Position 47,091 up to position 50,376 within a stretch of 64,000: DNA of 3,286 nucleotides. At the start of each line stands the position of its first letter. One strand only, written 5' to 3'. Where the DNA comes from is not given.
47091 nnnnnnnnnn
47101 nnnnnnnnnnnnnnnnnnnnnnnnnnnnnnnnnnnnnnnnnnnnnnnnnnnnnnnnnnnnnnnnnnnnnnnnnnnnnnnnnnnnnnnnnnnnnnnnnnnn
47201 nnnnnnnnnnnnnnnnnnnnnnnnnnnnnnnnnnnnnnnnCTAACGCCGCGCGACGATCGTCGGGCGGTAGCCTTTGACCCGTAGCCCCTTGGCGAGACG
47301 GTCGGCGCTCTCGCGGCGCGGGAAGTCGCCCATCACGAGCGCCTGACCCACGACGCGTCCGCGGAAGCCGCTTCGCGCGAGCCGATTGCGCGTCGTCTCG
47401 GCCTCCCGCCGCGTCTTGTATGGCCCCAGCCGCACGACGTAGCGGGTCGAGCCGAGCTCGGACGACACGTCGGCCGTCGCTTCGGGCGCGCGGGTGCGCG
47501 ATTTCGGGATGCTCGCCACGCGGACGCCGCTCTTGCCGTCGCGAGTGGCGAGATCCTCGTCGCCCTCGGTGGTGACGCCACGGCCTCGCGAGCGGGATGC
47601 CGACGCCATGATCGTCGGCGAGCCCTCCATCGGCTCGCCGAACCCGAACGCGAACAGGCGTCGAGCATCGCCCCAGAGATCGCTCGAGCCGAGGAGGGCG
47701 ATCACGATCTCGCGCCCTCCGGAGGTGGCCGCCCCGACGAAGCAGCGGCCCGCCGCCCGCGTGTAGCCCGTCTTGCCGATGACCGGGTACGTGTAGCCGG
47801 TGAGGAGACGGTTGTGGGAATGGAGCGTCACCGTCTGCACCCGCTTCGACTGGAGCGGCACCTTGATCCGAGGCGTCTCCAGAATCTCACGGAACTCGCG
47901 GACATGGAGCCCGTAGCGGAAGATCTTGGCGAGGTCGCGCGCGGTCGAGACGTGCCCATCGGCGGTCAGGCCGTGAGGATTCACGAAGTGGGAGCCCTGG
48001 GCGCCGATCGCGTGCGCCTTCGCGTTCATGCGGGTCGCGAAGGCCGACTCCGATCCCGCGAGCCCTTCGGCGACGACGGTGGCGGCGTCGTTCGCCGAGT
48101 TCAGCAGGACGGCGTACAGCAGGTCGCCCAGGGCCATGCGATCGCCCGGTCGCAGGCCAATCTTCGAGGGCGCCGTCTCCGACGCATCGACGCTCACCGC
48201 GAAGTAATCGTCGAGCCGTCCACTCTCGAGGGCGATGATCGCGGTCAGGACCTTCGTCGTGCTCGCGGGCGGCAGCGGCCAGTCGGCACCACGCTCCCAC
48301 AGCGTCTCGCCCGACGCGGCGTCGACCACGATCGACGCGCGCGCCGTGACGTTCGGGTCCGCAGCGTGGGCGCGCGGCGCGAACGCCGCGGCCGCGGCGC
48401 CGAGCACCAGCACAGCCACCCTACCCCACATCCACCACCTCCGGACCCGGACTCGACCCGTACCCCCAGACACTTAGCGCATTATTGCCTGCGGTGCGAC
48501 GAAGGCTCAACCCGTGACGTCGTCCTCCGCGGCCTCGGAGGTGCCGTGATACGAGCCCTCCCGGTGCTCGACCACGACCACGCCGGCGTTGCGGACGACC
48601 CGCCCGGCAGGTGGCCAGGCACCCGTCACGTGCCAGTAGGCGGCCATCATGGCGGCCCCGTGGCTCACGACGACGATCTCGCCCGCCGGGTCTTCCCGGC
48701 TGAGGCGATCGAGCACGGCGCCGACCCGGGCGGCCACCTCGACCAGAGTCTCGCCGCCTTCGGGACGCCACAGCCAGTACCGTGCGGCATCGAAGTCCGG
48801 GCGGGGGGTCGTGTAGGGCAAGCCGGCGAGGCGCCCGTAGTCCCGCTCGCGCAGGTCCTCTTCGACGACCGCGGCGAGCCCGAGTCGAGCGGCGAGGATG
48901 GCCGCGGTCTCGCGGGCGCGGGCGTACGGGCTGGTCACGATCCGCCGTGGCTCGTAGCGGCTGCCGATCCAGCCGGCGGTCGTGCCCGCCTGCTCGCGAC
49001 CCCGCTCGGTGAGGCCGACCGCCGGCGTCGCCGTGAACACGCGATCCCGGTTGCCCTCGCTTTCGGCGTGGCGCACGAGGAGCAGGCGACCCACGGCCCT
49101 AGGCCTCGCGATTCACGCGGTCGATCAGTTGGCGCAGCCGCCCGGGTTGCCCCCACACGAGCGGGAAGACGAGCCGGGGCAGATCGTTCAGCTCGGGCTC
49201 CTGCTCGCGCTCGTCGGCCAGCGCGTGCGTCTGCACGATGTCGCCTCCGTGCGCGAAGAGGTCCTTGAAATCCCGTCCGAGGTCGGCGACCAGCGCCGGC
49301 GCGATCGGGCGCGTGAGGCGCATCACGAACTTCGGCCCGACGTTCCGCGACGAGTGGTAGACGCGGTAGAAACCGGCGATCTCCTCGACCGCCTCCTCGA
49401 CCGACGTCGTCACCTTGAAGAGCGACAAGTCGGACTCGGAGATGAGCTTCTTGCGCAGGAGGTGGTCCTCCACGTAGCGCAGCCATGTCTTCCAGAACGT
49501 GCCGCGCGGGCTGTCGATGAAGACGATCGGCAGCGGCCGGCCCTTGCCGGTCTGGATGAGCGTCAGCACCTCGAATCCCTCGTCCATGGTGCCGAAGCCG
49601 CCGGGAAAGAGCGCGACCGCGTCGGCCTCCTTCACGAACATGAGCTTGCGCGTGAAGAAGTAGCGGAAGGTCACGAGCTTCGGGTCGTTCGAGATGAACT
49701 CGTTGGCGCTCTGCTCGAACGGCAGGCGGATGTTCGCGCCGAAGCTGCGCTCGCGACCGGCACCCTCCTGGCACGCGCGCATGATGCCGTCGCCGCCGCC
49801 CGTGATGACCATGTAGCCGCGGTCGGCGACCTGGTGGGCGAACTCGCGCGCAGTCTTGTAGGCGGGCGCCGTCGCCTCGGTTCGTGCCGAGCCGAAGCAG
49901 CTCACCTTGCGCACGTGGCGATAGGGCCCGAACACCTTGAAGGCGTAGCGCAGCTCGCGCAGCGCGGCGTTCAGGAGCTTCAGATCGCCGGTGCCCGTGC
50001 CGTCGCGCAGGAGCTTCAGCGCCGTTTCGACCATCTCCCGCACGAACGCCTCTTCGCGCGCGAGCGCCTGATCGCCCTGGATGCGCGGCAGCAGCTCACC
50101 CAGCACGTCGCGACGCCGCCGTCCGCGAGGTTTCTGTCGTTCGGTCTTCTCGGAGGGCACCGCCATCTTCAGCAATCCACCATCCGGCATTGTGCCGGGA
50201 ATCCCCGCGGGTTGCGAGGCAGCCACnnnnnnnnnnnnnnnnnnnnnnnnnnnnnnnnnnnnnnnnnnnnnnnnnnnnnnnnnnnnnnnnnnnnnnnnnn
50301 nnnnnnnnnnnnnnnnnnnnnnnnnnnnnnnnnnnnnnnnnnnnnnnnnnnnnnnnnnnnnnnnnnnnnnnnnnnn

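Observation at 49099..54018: LOG-family gene divergent from ravA-viaA, with a CaiB-type CoA-transferase fused into the operon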

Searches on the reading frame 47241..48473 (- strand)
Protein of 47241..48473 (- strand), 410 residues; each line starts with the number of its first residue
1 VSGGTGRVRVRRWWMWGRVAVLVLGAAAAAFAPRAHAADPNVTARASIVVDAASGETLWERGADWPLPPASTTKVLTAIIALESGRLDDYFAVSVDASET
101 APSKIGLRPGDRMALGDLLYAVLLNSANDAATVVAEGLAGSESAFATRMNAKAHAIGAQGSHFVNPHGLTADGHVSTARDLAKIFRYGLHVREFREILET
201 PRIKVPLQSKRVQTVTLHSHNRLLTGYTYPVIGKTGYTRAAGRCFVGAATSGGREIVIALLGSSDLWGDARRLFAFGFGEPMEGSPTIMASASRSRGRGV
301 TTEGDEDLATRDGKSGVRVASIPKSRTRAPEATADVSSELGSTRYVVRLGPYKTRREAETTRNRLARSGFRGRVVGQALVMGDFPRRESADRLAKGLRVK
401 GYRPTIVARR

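Call 6: search_protein_families(library=pfam, proteins=[window:47241-48473:-], max_evalue=0.01)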
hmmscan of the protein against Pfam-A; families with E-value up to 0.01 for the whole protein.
window:47241-48473:- (410 aa): 5 families
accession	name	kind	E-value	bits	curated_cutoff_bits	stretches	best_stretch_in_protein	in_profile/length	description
PF00768.25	Peptidase_S11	-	3.4e-48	164.6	27.6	1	37-263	5-237/239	D-alanyl-D-alanine carboxypeptidase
PF05036.18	SPOR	-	1.7e-09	38.3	21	1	333-372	33-72/76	SPOR domain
PF02113.21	Peptidase_S13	-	4.1e-08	32.8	22.8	1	35-84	7-58/444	D-Ala-D-Ala carboxypeptidase 3 (S13) family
PF13354.11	Beta-lactamase2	-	1.4e-05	25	22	1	49-186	4-144/214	Beta-lactamase enzyme family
PF00905.27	Transpeptidase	-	0.00013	21.7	22.1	1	64-98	37-71/299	Penicillin binding protein transpeptidase domain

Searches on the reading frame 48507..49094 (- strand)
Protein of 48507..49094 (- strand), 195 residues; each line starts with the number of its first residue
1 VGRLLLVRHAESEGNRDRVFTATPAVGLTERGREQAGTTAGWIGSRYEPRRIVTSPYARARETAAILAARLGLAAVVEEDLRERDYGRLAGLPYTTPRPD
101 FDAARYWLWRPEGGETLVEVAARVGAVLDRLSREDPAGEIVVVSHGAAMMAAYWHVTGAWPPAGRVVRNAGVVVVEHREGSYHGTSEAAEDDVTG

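Call 6: search_protein_families(library=pfam, proteins=[window:48507-49094:-], max_evalue=0.01)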
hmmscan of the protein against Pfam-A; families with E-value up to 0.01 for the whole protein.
window:48507-49094:- (195 aa): 1 family
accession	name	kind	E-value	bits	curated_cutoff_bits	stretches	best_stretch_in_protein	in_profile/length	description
PF00300.27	His_Phos_1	-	1.6e-40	139.3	21.7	1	4-181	1-185/194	Histidine phosphatase superfamily (branch 1)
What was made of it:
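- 48507..49094 (-): Histidine phosphatase (His_Phos_1), 195 aa, lying 4 nt downstream of LOG on the minus strand. PF00300 matches with E 1.6e-40 (call 6).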

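Call 7: search_protein_families(library=ncbifam, proteins=[window:48507-49094:-], max_evalue=0.01)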
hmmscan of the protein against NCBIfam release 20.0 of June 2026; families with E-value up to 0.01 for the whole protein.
window:48507-49094:- (195 aa): 18 families
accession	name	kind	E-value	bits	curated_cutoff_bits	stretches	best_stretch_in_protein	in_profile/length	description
NF005567.0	PRK07238.1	equivalog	5.2e-27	95.1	326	1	3-145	179-326/378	bifunctional RNase H/acid phosphatase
TIGR03162.1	ribazole_cobC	equivalog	1.9e-23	82.8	162.9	1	4-159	1-158/176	alpha-ribazole phosphatase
NF045917.1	PhserinePhPspA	equivalog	3.5e-17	62.8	350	1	1-154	1-159/211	phosphoserine phosphatase PspA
NF038349.1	dPGM_arch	equivalog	4e-17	62.7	225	1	5-152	2-144/194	2,3-diphosphoglycerate-dependent phosphoglycerate mutase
TIGR03848.1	MSMEG_4193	subfamily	5.2e-15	55.4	203.85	1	4-149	2-156/204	MSMEG_4193 family putative phosphomutase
NF009993.0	PRK13462.1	equivalog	3.7e-13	49.6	226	1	3-148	7-150/203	acid phosphatase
NF002901.0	PRK03482.1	equivalog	5.6e-13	49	261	1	3-181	3-188/215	2,3-diphosphoglycerate-dependent phosphoglycerate mutase GpmB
NF011580.0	PRK15004.1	equivalog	6.3e-13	49.2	250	1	3-146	2-150/203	adenosylcobalamin/alpha-ribazole phosphatase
NF002339.0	PRK01295.1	equivalog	2.5e-12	46.7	316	1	3-148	4-161/206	2,3-bisphosphoglycerate-dependent phosphoglycerate mutase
NF010718.0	PRK14120.1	equivalog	4e-10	39.4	366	1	2-110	5-117/249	phosphoglyceromutase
NF010713.0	PRK14115.1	equivalog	4.5e-09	36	305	1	1-110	1-114/248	2,3-diphosphoglycerate-dependent phosphoglycerate mutase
TIGR01258.1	pgm_1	subfamily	7.4e-09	35.3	81.7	1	3-110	2-113/245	2,3-bisphosphoglycerate-dependent phosphoglycerate mutase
NF002217.0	PRK01112.1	equivalog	2e-06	27.3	320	1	1-66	1-65/228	2,3-bisphosphoglycerate-dependent phosphoglycerate mutase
NF010716.0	PRK14118.1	equivalog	2.2e-06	27.1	409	1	4-110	3-113/227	2,3-diphosphoglycerate-dependent phosphoglycerate mutase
NF010717.0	PRK14119.1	equivalog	9.1e-06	25.4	378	1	1-110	1-114/228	2,3-diphosphoglycerate-dependent phosphoglycerate mutase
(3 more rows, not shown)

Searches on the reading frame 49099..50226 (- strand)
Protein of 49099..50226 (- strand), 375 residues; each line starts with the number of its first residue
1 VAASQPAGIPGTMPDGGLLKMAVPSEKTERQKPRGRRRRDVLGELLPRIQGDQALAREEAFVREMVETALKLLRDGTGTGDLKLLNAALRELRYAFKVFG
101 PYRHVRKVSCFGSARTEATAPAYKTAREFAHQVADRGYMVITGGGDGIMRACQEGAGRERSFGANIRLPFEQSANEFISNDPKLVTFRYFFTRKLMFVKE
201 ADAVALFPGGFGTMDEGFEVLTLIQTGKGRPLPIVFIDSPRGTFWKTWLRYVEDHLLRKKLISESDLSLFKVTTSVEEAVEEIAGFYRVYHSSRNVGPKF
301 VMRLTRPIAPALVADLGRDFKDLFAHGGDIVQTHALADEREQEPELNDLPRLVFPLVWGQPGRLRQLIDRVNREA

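Call 6: search_protein_families(library=pfam, proteins=[window:49099-50226:-], max_evalue=0.01)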
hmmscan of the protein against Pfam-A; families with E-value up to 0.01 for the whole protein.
window:49099-50226:- (375 aa): 2 families
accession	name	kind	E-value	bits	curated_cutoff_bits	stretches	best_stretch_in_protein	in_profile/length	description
PF03641.19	Lysine_decarbox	-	2.6e-24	86.3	27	1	161-282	15-130/131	Possible lysine decarboxylase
PF18306.6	LDcluster4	-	2.3e-11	43.9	26.3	1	107-216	3-109/151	SLOG cluster4 family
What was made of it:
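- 49099..50166 (-): Type-II LOG-family protein (355 aa) with N- and C-terminal extensions. It is the first gene of a LOG-His_Phos_1-PBP operon that diverges from ravA. PF03641 and PF18306 match (call 6).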

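Call 7: search_protein_families(library=ncbifam, proteins=[window:49099-50166:-], max_evalue=0.01)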
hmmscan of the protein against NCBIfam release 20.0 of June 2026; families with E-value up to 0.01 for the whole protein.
window:49099-50166:- (355 aa): 4 families
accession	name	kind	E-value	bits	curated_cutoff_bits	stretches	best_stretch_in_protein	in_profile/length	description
TIGR00730.1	TIGR00730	subfamily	3.2e-28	98.7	96.35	1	87-264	2-176/178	TIGR00730 family Rossman fold protein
TIGR00725.1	TIGR00725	hypoth_equivalog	1.4e-09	37.6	106.9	1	86-202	2-113/159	TIGR00725 family protein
NF058542.1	CtkRMPhLog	equivalog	1.7e-08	34.6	300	1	103-262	18-174/177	cytokinin riboside 5'-monophosphate phosphoribohydrolase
NF038390.1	Nsidase_PpnN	equivalog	1.9e-07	30.2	450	1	64-136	125-194/450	nucleotide 5'-monophosphate nucleosidase PpnN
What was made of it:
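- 49099..50166 (-): TIGR00730 scores 98.7 bits against a cut-off of 96.35 (call 7).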

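Call 37: search_solved_structures(query=window:49099-50166:-, max_evalue=0.001, show_alignments=1)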
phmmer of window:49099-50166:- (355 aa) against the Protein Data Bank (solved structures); distinct sequences matched with E-value up to 0.001: 17.
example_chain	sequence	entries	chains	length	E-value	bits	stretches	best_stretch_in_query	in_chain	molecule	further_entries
5zi9_A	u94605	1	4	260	2.5e-35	125.4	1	87-263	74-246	Cytokinin riboside 5'-monophosphate phosphoribohydrolase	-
5wq3_A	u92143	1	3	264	1.3e-33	119.8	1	85-264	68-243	Cytokinin riboside 5'-monophosphate phosphoribohydrolase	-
9us2_A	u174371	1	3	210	4.4e-33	118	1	87-261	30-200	Cytokinin riboside 5'-monophosphate phosphoribohydrolase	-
1wek_A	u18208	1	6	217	1.4e-31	113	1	84-263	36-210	hypothetical protein TT1465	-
5zbj_A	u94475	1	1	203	5.6e-07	32.2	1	87-264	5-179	Putative cytokinin riboside 5'-monophosphate phosphoribohydrolase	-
7w2i_B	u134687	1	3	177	3.7e-06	29.5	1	99-238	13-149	Cytokinin riboside 5'-monophosphate phosphoribohydrolase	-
5zbk_A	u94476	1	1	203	3.9e-06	29.4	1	87-264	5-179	Putative cytokinin riboside 5'-monophosphate phosphoribohydrolase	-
1rcu_A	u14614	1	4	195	3.9e-06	29.4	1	100-215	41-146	conserved hypothetical protein VT76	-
7w2i_A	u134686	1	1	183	4e-06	29.4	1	99-238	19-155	Cytokinin riboside 5'-monophosphate phosphoribohydrolase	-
1t35_A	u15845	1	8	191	7.5e-06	28.5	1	98-266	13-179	HYPOTHETICAL PROTEIN YVDD, Putative Lysine Decarboxylase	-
3qua_A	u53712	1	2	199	7.8e-06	28.4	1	103-261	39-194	Putative uncharacterized protein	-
2a33_A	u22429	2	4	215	0.00012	24.6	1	97-232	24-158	hypothetical protein | Uncharacterized protein At2g37210/T2N18.3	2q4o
5its_A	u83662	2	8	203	0.0002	23.8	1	87-235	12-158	Cytokinin riboside 5'-monophosphate phosphoribohydrolase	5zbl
3sbx_A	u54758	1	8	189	0.00044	22.7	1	108-232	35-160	Putative uncharacterized protein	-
4npa_A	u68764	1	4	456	0.00053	22.4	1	88-234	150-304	Putative uncharacterized protein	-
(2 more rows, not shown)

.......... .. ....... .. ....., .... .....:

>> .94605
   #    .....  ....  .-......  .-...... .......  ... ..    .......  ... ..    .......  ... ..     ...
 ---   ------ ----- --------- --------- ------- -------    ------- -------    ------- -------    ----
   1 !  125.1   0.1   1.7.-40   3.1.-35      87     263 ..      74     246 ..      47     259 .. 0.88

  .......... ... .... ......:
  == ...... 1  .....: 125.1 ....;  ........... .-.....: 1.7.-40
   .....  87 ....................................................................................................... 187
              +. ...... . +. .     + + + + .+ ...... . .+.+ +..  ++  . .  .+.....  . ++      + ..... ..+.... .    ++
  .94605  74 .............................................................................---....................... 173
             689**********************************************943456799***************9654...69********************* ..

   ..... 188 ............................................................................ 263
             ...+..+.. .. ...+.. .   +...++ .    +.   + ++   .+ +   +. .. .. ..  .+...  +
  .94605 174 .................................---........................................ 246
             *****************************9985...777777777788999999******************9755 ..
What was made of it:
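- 49099..50166 (-): The best PDB matches are the type-II LOGs 5zi9, 5wq3 and 1wek, E 1e-31 to 1e-35 (call 37).
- On LOG family (TIGR00730): Type-II LOG structures are the best matches (call 37).
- Closest known: Type-II LOG proteins. Same: The core domain and motifs match, and TIGR00730 scores above its cut-off (calls 7, 37).
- That follows from established knowledge and from the PDB names in call 37.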

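Call 71: search_protein_families(library=padloc, proteins=[window:49099-50166:-], max_evalue=0.001)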
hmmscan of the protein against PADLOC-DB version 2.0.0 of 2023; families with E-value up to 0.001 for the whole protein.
window:49099-50166:- (355 aa): 0 families
